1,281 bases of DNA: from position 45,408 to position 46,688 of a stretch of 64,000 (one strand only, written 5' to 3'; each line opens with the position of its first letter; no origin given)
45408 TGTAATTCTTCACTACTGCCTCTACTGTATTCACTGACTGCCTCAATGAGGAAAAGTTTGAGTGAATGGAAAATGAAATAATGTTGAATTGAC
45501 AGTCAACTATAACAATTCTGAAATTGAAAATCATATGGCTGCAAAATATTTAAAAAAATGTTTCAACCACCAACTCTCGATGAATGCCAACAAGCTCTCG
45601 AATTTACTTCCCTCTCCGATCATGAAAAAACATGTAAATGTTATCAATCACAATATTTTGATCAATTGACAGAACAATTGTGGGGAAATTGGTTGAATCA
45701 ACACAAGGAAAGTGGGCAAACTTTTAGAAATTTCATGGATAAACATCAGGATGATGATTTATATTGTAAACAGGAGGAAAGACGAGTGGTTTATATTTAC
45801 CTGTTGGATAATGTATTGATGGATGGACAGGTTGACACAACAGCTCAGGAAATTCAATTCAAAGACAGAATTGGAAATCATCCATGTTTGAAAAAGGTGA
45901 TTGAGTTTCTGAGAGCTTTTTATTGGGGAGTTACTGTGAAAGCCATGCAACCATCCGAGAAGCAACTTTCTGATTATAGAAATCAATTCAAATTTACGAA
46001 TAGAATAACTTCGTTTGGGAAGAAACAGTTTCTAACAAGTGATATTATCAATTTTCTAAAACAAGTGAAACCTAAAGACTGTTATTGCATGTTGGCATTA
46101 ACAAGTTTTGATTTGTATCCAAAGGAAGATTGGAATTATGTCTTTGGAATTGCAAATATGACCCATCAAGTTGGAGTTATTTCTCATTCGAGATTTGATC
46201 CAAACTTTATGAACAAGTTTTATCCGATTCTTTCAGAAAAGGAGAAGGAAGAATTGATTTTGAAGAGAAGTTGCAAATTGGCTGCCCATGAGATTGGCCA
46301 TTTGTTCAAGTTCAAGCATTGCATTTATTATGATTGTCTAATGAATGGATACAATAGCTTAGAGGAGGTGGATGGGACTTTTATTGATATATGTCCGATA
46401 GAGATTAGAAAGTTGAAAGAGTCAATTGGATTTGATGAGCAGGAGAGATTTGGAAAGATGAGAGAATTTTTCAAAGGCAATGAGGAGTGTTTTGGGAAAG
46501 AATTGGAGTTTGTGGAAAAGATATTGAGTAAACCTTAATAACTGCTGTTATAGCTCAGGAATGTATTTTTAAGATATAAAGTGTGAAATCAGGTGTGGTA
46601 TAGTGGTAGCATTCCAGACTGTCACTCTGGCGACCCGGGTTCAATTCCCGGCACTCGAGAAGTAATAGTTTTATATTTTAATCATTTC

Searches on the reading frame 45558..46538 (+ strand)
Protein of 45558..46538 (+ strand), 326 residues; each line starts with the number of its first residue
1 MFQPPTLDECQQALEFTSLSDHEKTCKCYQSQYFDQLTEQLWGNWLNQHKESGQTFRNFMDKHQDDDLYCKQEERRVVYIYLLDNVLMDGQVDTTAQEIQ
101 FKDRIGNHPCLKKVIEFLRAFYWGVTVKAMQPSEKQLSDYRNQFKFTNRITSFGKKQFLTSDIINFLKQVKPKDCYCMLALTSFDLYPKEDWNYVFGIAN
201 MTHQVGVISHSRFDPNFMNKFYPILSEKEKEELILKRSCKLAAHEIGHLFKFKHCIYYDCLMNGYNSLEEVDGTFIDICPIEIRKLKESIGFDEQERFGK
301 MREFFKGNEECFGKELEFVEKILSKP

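Call 6: search_protein_families(library=pfam, proteins=[window:45558-46538:+], max_evalue=0.01)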
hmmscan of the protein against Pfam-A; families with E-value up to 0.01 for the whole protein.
window:45558-46538:+ (326 aa): 1 family
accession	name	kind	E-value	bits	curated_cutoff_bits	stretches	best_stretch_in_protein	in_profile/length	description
PF07998.17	Peptidase_M54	-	2.5e-12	47.7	24.4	1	155-287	65-193/194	Peptidase family M54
